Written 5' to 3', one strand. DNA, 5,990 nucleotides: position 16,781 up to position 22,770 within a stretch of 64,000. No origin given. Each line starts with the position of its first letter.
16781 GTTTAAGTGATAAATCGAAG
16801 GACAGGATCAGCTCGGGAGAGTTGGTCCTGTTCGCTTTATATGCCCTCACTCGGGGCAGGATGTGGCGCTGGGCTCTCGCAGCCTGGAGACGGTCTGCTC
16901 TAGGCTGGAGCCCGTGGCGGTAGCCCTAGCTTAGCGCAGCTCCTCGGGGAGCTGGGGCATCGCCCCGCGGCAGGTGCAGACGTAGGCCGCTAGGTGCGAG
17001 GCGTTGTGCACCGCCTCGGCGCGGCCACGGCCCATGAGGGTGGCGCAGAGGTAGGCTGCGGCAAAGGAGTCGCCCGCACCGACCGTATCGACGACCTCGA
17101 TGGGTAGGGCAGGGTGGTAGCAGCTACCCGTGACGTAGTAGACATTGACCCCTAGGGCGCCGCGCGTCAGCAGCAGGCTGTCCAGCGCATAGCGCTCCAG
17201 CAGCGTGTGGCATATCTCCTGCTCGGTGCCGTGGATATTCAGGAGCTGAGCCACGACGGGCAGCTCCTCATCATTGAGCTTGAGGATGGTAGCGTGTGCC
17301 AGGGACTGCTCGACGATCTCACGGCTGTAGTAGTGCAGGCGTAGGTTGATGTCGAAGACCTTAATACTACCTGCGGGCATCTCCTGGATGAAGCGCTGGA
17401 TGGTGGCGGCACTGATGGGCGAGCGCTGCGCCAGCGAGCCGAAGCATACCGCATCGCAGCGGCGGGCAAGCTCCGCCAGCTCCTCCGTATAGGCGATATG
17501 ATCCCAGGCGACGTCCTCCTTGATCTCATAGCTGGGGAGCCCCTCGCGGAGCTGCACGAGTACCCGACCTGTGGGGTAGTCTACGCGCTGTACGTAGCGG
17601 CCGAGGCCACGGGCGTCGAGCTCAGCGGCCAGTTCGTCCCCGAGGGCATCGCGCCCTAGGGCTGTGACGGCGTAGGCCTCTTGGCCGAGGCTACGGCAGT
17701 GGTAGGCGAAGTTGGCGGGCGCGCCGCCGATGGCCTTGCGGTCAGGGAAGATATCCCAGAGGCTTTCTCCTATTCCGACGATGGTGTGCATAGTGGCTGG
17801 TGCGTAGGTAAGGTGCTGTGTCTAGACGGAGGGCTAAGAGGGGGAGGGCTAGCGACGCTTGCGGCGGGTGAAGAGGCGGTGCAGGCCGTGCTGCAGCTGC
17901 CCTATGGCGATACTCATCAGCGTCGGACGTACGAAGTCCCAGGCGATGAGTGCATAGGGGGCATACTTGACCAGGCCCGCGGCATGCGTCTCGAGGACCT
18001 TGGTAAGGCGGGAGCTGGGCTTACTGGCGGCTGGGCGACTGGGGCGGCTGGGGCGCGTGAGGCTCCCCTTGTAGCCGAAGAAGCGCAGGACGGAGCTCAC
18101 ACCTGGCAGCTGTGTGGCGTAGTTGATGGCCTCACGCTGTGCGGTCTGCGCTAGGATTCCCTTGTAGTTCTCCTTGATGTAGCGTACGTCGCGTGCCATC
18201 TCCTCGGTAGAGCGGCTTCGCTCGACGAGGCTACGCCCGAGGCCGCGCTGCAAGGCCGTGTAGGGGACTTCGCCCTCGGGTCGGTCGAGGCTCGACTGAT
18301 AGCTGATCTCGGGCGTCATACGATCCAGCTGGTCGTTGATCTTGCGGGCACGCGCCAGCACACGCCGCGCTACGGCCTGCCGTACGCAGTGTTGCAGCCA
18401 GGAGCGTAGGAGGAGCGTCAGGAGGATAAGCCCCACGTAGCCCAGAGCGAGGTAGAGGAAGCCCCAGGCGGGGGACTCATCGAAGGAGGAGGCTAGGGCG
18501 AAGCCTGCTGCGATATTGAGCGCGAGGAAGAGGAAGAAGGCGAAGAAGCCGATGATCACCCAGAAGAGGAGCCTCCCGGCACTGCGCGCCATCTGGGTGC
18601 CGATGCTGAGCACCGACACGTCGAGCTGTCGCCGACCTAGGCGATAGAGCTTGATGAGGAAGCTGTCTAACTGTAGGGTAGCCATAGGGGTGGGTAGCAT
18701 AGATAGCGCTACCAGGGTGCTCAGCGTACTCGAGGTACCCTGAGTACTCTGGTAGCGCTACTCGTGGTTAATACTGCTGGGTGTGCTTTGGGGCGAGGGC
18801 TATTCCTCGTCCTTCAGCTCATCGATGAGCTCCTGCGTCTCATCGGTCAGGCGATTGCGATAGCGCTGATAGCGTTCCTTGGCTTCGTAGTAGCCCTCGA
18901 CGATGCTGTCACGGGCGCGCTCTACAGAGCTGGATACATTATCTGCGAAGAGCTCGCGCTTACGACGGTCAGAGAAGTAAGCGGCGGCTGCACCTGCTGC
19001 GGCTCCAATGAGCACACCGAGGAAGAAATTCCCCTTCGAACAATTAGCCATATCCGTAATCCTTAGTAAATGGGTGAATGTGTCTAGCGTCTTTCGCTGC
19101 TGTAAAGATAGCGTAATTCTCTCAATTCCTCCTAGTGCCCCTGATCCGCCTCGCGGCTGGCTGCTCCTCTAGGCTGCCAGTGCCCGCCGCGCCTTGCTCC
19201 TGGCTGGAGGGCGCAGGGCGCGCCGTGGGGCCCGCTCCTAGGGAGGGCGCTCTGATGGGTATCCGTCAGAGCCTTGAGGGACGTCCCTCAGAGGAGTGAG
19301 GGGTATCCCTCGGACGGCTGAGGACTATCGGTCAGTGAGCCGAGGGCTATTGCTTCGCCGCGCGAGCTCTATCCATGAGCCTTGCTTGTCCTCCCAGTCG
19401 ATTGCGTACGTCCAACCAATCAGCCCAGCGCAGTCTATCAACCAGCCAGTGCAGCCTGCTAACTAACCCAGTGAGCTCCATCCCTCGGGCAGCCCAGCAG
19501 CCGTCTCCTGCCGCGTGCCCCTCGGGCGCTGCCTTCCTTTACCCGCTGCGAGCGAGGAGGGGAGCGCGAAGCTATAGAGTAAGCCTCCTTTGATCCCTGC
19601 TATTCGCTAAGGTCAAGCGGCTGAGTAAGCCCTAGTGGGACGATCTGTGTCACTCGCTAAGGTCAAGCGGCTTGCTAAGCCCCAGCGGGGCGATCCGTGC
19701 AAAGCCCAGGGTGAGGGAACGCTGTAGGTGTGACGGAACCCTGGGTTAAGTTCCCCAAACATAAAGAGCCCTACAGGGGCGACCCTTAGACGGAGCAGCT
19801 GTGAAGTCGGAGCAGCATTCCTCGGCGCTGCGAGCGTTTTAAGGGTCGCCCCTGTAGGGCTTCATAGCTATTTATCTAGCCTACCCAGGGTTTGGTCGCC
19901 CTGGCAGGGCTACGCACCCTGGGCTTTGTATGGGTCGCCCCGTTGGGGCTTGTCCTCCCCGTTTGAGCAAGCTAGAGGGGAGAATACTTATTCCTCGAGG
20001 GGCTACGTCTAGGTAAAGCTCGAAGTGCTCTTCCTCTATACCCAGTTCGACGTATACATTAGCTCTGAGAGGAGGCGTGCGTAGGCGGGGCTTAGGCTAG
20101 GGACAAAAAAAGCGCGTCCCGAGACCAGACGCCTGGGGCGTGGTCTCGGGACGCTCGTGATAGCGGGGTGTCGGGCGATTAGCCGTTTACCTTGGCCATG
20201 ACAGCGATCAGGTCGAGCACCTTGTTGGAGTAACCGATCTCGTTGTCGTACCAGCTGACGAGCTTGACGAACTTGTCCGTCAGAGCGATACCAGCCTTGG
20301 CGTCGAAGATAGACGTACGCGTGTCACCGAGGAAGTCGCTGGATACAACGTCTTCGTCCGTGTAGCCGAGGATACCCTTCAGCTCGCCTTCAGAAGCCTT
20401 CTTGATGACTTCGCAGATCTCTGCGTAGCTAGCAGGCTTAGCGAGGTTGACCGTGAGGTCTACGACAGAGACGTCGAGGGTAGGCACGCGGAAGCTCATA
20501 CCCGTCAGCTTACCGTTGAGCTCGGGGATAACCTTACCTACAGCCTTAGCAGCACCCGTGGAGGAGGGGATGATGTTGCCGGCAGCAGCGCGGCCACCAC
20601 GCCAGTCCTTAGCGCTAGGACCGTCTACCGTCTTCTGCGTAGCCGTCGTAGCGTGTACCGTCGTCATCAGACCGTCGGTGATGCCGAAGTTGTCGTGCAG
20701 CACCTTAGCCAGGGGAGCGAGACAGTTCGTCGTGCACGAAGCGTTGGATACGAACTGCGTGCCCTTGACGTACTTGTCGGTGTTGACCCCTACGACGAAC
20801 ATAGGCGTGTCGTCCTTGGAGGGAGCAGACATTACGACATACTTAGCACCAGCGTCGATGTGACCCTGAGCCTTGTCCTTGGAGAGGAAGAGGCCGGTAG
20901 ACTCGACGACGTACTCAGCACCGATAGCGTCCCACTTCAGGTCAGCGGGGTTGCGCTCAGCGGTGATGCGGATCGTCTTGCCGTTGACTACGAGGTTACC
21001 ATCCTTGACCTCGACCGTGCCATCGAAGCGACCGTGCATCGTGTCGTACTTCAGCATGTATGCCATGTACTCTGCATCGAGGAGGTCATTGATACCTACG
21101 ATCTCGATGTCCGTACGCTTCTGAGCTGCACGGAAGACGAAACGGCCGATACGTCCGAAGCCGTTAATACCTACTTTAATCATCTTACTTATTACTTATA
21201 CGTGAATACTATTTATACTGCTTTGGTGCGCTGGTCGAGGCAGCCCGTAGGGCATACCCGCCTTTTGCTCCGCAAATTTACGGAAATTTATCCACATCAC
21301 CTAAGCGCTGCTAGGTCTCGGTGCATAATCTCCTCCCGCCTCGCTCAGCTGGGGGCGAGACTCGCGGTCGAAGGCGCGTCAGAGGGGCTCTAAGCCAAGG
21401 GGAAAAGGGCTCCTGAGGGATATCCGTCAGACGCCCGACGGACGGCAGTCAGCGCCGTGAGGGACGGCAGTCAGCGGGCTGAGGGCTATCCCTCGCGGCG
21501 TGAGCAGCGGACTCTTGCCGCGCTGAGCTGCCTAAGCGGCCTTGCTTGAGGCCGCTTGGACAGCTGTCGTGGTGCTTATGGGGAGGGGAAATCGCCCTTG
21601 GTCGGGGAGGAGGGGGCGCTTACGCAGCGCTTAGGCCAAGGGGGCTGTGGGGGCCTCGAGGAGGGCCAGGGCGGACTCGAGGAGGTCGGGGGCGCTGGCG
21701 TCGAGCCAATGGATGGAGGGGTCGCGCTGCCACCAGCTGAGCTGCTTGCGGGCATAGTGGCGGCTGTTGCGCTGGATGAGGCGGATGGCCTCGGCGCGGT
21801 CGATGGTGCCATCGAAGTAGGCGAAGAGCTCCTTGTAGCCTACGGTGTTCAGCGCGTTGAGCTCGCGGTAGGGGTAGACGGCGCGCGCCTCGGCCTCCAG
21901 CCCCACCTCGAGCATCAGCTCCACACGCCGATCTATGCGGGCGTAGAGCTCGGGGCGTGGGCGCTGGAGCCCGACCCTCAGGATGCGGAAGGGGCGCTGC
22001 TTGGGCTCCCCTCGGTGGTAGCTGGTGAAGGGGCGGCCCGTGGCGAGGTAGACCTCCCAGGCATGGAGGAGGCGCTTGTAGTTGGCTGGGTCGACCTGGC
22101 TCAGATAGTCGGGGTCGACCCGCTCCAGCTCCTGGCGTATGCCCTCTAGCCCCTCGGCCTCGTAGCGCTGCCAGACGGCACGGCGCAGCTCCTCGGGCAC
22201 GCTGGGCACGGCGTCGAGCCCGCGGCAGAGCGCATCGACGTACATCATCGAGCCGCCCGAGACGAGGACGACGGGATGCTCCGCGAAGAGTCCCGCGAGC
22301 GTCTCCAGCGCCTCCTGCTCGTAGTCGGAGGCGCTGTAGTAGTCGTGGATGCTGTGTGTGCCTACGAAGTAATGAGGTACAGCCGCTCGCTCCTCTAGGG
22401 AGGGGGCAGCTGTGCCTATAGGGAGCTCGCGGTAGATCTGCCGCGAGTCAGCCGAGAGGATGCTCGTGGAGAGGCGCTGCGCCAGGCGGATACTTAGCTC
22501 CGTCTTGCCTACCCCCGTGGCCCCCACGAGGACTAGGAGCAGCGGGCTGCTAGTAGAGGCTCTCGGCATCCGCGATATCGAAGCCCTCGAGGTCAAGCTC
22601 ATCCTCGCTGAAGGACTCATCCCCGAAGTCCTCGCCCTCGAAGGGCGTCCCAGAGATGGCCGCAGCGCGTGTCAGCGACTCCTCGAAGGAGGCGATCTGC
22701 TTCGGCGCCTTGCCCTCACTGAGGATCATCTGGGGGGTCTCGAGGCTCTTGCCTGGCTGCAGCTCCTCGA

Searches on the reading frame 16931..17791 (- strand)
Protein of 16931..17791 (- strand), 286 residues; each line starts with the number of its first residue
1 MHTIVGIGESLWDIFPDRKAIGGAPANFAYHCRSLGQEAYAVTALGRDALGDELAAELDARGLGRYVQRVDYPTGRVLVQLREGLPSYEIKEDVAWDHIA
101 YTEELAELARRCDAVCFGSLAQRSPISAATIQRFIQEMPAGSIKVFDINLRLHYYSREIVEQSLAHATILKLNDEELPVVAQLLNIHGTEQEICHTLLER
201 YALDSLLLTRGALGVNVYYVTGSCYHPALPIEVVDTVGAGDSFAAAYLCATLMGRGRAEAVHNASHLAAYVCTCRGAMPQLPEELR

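Call 8: search_protein_families(library=pfam, proteins=[window:16931-17791:-], max_evalue=0.01)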
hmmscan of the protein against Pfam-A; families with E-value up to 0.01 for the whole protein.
window:16931-17791:- (286 aa): 1 family
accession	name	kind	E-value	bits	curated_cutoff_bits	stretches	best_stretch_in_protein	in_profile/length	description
PF00294.29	PfkB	-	2.7e-33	116.1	25.8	1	19-282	33-300/302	pfkB family carbohydrate kinase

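Call 11: find_encoding_contigs(protein=window:16931-17791:-, flank=10000, max_places=6)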
Protein window:16931-17791:- (286 aa): 10 contigs read that carry it; 4 places shown.
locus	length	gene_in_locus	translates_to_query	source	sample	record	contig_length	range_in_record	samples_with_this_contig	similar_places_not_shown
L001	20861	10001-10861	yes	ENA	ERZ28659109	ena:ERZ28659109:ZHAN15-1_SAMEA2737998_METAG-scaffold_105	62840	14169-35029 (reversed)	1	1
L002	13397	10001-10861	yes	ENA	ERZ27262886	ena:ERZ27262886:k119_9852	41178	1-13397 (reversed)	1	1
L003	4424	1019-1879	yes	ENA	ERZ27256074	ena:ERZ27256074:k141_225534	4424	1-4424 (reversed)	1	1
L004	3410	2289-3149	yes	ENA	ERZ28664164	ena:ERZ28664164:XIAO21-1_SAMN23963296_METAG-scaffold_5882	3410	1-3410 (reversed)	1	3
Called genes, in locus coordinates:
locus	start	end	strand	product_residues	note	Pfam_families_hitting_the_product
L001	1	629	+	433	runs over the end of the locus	PF01266:DAO (faint), PF07992:Pyr_redox_2, PF13454:NAD_binding_9 (faint), PF13450:NAD_binding_8 (faint), PF00070:Pyr_redox (weak), PF22366:NDH2_C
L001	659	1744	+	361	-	PF00149:Metallophos, PF12850:Metallophos_2 (weak)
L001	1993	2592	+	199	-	-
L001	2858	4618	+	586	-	PF01336:tRNA_anti-codon, PF00152:tRNA-synt_2, PF02938:GAD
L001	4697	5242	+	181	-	PF07929:PRiA4_ORF3 (weak)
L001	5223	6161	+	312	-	PF01745:IPT, PF01715:IPPT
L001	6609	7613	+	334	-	PF00044:Gp_dh_N, PF02800:Gp_dh_C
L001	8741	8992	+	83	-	PF12732:YtxH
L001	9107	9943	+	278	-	-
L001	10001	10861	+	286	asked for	PF00294:PfkB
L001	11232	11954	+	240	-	PF01814:Hemerythrin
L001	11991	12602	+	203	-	PF00196:GerE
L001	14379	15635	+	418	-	PF00162:PGK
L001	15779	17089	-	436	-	PF00009:GTP_EFTU, PF01926:MMR_HSR1, PF02421:FeoB_N, PF04548:AIG1 (weak), PF00009:GTP_EFTU, PF01926:MMR_HSR1, PF02421:FeoB_N, PF14714:KH_dom-like, +8 more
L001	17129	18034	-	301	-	PF00009:GTP_EFTU, PF03193:RsgA_GTPase (faint), PF00350:Dynamin_N (faint), PF01926:MMR_HSR1, PF02421:FeoB_N, PF10662:PduV-EutP (faint), PF07650:KH_2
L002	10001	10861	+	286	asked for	PF00294:PfkB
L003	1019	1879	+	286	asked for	PF00294:PfkB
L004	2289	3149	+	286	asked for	PF00294:PfkB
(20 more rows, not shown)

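Call 46: list_cluster_members(proteins=[window:16931-17791:-, window:15838-16560:-, window:20179-21183:-, window:10703-12013:+, window:9758-10663:+, window:18800-19051:-])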
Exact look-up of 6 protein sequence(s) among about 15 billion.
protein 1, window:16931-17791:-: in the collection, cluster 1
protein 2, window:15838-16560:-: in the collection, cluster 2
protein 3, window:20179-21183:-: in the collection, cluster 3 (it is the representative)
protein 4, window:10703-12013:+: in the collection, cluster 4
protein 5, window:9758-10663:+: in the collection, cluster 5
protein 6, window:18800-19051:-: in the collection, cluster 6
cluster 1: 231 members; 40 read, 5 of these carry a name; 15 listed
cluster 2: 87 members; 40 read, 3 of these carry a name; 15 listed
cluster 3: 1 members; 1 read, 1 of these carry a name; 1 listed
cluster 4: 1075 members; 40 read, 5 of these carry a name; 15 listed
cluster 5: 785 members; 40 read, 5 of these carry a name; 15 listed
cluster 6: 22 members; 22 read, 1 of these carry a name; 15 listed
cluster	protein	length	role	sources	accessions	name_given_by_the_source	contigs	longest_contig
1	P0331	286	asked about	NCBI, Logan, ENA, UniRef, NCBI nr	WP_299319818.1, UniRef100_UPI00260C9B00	carbohydrate kinase [uncultured Porphyromonas sp.] | carbohydrate kinase family protein n=1 Tax=uncultured Porphyromonas sp. TaxID=159274 ...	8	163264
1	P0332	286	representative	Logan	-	-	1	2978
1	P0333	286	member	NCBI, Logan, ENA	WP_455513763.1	carbohydrate kinase family protein [Porphyromonas sp.]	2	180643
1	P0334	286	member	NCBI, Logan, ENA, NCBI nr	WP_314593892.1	carbohydrate kinase [uncultured Porphyromonas sp.]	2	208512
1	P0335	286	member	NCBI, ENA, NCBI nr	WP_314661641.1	carbohydrate kinase [uncultured Porphyromonas sp.]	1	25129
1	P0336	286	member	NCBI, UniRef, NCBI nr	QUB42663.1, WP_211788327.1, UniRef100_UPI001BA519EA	carbohydrate kinase [Porphyromonas sp. oral taxon 275] | carbohydrate kinase family protein n=1 Tax=Porphyromonas sp. oral taxon 275 TaxID=712435 ...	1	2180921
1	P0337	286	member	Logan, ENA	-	-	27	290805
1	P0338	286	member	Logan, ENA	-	-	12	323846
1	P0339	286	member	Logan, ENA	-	-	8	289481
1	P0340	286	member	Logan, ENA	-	-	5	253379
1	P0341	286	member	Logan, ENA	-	-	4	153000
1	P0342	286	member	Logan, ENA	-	-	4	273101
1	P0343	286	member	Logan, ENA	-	-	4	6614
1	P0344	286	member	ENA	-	-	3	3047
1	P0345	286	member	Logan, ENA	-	-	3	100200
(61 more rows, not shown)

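Call 60: find_encoding_contigs(protein=P0336, flank=10000, max_places=2)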
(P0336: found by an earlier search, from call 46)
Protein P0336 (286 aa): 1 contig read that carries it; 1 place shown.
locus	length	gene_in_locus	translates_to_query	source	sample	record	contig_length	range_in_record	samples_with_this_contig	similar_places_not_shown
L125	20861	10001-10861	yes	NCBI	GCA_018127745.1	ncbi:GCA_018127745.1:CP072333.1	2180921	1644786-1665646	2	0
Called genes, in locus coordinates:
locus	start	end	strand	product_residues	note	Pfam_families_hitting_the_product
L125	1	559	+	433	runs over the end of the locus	PF01266:DAO (faint), PF07992:Pyr_redox_2, PF13450:NAD_binding_8 (faint), PF00070:Pyr_redox (weak), PF22366:NDH2_C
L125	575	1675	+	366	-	PF00149:Metallophos, PF12850:Metallophos_2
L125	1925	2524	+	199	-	PF10895:DUF2715 (faint)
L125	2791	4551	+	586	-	PF01336:tRNA_anti-codon, PF00152:tRNA-synt_2, PF02938:GAD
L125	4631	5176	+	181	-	PF07929:PRiA4_ORF3 (weak)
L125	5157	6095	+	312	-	PF01745:IPT, PF01715:IPPT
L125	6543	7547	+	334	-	PF00044:Gp_dh_N, PF02800:Gp_dh_C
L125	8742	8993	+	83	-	PF12732:YtxH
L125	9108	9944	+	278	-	-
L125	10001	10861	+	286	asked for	PF00294:PfkB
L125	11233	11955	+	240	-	PF01814:Hemerythrin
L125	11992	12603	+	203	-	PF00196:GerE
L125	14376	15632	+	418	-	PF00162:PGK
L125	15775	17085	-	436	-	PF00009:GTP_EFTU, PF01926:MMR_HSR1, PF02421:FeoB_N, PF04548:AIG1 (weak), PF00009:GTP_EFTU, PF01926:MMR_HSR1, PF02421:FeoB_N, PF14714:KH_dom-like, +8 more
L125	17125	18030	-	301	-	PF03193:RsgA_GTPase (faint), PF00350:Dynamin_N (faint), PF01926:MMR_HSR1, PF02421:FeoB_N, PF10662:PduV-EutP (faint), PF00009:GTP_EFTU, PF07650:KH_2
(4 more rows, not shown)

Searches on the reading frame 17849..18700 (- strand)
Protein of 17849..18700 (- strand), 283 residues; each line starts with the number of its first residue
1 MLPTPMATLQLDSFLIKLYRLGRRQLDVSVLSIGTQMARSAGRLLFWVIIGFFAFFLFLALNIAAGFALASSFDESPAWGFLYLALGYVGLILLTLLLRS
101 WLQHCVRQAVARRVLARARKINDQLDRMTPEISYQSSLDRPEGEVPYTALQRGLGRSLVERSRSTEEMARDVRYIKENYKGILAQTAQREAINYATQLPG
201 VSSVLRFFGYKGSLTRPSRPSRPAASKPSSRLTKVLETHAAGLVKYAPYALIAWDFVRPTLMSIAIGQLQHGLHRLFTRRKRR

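Call 8: search_protein_families(library=pfam, proteins=[window:17849-18700:-], max_evalue=0.01)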
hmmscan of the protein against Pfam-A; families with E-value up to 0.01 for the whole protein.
window:17849-18700:- (283 aa): 1 family
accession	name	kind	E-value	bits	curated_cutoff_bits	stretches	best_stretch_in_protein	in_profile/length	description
PF07332.16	Phage_holin_3_6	-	0.0072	16.8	28.4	0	35-99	28-91/116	Putative Actinobacterial Holin-X, holin superfamily III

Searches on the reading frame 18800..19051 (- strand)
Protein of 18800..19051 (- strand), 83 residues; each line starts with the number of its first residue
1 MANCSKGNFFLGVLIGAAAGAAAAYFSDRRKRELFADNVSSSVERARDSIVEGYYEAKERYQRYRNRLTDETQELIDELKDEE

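Call 8: search_protein_families(library=pfam, proteins=[window:18800-19051:-], max_evalue=0.01)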
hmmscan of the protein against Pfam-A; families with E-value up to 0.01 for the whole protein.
window:18800-19051:- (83 aa): 1 family
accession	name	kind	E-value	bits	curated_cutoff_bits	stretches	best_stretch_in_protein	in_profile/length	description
PF12732.12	YtxH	-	3.1e-11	44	37.5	1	10-80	1-71/71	YtxH-like protein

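Call 74: find_encoding_contigs(protein=window:18800-19051:-, flank=8000, max_places=10)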
Protein window:18800-19051:- (83 aa): 24 contigs read that carry it; 10 places shown.
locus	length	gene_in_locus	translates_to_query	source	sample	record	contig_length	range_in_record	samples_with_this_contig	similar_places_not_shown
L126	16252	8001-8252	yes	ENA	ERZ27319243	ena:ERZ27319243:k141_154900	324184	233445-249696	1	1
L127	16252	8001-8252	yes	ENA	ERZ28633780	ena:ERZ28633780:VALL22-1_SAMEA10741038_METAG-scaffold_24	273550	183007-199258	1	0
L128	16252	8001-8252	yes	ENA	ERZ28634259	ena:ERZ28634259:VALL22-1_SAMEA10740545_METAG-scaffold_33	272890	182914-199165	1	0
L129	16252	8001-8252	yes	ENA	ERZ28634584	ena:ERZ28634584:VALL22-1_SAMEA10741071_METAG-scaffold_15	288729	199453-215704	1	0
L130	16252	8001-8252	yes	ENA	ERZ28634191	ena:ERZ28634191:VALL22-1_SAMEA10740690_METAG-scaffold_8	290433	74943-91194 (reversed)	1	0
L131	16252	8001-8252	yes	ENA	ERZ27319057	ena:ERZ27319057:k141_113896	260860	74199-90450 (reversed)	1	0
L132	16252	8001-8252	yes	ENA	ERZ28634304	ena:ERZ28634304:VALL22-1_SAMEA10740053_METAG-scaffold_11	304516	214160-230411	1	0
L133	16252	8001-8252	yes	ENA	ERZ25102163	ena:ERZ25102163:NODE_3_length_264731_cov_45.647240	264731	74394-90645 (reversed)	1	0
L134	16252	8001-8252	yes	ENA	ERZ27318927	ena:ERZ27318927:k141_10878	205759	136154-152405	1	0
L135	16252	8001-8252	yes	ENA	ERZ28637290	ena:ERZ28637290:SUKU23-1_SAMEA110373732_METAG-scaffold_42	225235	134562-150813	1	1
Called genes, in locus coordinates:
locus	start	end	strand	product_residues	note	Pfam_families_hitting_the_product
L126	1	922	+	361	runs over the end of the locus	PF00149:Metallophos, PF12850:Metallophos_2 (weak)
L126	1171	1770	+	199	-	-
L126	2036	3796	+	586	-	PF01336:tRNA_anti-codon, PF00152:tRNA-synt_2, PF02938:GAD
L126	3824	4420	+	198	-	PF07929:PRiA4_ORF3 (weak)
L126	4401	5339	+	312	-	PF01745:IPT, PF01715:IPPT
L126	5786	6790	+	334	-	PF00044:Gp_dh_N, PF02800:Gp_dh_C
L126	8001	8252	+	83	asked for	PF12732:YtxH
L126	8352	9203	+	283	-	-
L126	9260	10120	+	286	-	PF00294:PfkB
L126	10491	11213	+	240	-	PF01814:Hemerythrin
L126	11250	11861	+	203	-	PF00196:GerE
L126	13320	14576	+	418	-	PF00162:PGK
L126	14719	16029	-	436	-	PF00009:GTP_EFTU, PF01926:MMR_HSR1, PF02421:FeoB_N, PF04548:AIG1 (weak), PF00009:GTP_EFTU, PF01926:MMR_HSR1, PF02421:FeoB_N, PF14714:KH_dom-like, +8 more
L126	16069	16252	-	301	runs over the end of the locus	PF00009:GTP_EFTU (weak), PF03193:RsgA_GTPase (faint), PF00350:Dynamin_N (faint), PF01926:MMR_HSR1, PF02421:FeoB_N, PF07650:KH_2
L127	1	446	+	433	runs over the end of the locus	PF01266:DAO (faint), PF07992:Pyr_redox_2, PF13450:NAD_binding_8 (faint), PF00070:Pyr_redox (weak), PF22366:NDH2_C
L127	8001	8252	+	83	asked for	PF12732:YtxH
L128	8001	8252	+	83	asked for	PF12732:YtxH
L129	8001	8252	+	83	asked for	PF12732:YtxH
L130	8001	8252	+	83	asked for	PF12732:YtxH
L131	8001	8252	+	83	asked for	PF12732:YtxH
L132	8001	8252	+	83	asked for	PF12732:YtxH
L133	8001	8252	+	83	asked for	PF12732:YtxH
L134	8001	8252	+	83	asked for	PF12732:YtxH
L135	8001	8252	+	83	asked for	PF12732:YtxH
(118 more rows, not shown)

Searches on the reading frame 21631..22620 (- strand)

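Call 8: search_protein_families(library=pfam, proteins=[window:21631-22620:-], max_evalue=0.01)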
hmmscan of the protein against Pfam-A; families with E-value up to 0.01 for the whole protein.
window:21631-22620:- (329 aa): 6 families
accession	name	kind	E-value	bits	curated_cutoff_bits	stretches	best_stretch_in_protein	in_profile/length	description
PF01715.23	IPPT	-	1.1e-71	241.8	23.6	1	61-299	1-242/243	IPP transferase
PF01745.22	IPT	-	8.7e-10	38.8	20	1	29-130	4-105/233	Isopentenyl transferase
PF13671.12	AAA_33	-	0.00018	22.2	27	1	28-77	1-33/143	AAA domain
PF13191.12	AAA_16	-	0.00043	21.3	32.6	1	20-77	18-75/167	AAA ATPase domain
PF13401.12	AAA_22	-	0.0057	17.4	27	0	25-68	4-43/130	AAA domain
PF13238.12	AAA_18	-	0.0066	17.4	29.4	0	30-60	2-29/128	AAA domain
